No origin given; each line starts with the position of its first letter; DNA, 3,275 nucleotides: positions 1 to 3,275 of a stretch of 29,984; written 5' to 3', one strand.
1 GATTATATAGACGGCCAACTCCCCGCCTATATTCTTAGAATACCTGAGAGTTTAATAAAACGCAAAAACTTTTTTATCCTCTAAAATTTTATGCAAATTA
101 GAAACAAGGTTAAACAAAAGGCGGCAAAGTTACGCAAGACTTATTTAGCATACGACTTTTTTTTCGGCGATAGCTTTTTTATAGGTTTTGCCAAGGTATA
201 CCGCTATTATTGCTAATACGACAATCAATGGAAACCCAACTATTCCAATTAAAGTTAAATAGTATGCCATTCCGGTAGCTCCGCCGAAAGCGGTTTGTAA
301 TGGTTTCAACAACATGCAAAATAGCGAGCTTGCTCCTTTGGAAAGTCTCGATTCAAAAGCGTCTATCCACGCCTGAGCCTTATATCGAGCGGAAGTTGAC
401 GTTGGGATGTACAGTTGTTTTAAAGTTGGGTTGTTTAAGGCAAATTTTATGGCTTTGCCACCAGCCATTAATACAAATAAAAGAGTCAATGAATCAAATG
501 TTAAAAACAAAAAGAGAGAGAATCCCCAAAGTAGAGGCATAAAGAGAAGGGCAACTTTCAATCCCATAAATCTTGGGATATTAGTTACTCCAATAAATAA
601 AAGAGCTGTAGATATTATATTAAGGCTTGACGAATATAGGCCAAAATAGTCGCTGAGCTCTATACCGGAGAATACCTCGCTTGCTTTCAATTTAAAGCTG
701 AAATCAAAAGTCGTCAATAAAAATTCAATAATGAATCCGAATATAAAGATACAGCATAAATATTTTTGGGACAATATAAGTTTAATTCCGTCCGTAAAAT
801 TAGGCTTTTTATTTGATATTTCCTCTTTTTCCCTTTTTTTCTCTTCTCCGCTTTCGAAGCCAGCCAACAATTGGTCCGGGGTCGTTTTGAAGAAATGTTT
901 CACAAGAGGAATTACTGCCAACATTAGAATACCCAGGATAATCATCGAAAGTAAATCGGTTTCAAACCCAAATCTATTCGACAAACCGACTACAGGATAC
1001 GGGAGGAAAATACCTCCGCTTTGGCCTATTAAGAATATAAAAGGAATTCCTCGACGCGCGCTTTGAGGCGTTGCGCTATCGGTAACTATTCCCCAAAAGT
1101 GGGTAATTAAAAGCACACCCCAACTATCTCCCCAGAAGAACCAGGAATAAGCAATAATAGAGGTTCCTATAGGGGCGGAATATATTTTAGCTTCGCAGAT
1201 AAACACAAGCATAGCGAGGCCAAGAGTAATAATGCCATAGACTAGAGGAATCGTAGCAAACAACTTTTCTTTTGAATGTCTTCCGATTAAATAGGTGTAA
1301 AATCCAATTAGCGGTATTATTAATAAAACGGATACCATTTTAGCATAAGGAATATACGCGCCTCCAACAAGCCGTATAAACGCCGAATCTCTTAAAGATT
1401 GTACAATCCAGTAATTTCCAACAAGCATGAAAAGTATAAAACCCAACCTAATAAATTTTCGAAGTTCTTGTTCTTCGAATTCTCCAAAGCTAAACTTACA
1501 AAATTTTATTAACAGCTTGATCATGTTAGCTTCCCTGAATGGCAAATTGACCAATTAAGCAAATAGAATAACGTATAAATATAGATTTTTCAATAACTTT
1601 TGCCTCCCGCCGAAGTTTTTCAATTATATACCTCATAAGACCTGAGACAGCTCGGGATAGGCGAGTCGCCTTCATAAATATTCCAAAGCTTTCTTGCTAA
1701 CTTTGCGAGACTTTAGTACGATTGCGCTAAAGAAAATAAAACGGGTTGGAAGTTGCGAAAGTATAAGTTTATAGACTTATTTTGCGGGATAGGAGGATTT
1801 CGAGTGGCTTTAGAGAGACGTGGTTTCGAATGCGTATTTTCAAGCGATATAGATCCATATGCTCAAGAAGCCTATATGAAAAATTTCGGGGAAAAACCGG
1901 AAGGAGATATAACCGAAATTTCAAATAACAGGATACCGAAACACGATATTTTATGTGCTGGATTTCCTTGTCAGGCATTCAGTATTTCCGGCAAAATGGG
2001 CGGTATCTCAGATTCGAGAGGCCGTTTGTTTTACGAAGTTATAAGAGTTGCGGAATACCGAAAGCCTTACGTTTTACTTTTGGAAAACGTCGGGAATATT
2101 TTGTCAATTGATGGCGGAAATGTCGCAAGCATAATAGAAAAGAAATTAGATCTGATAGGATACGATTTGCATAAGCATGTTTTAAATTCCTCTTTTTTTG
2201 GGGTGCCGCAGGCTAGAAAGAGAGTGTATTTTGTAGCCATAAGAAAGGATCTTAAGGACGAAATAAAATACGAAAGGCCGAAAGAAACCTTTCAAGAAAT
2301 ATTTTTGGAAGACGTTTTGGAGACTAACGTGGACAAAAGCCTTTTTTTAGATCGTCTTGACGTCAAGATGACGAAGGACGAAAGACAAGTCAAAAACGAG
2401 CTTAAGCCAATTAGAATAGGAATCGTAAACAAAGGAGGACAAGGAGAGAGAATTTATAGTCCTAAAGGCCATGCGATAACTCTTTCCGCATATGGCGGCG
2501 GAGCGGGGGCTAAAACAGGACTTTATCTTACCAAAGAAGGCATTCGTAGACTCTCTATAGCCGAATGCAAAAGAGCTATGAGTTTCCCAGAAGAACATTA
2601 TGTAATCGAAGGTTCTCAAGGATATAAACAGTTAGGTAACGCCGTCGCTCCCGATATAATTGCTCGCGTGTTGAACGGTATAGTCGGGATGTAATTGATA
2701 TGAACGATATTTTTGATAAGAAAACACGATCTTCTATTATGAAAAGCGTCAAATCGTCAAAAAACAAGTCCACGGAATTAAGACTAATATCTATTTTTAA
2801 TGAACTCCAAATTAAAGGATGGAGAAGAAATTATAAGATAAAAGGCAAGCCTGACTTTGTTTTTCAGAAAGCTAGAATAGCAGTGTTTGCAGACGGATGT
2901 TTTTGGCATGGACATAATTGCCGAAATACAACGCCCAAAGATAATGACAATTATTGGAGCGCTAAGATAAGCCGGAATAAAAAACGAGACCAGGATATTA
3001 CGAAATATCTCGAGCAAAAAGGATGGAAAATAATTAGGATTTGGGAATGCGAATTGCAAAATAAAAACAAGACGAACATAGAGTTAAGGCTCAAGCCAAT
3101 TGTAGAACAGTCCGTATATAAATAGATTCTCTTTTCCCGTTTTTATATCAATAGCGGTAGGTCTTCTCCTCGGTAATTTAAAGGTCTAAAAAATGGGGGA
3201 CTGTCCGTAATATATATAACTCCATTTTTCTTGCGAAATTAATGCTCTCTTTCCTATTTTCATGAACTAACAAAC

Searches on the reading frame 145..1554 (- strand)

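Call 17: search_protein_families(library=pfam, proteins=[window:145-1554:-], max_evalue=0.001)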
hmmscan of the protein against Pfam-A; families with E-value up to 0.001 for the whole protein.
window:145-1554:- (469 aa): 1 family
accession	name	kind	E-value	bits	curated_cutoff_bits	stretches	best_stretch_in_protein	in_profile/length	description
PF03219.20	TLC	-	4.3e-18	65.8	21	1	26-452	18-485/491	TLC ATP/ADP transporter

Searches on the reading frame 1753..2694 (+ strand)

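Call 17: search_protein_families(library=pfam, proteins=[window:1753-2694:+], max_evalue=0.001)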
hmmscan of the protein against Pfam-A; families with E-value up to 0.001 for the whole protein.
window:1753-2694:+ (313 aa): 1 family
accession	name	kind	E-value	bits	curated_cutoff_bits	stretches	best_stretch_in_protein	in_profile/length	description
PF00145.23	DNA_methylase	-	5.7e-78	263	22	1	4-310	1-322/324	C-5 cytosine-specific DNA methylase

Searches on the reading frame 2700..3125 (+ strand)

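Call 17: search_protein_families(library=pfam, proteins=[window:2700-3125:+], max_evalue=0.001)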
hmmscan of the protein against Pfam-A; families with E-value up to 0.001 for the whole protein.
window:2700-3125:+ (141 aa): 3 families
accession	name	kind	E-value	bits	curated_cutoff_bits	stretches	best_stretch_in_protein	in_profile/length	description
PF03852.21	Vsr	-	4.3e-21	75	27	1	3-75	2-73/74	DNA mismatch endonuclease Vsr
PF18741.7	MTES_1575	-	9.1e-06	26.1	38.2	1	81-127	45-89/96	REase_MTES_1575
PF04480.18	DUF559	-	0.00019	21.7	20.6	0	92-126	66-100/109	Protein of unknown function (DUF559)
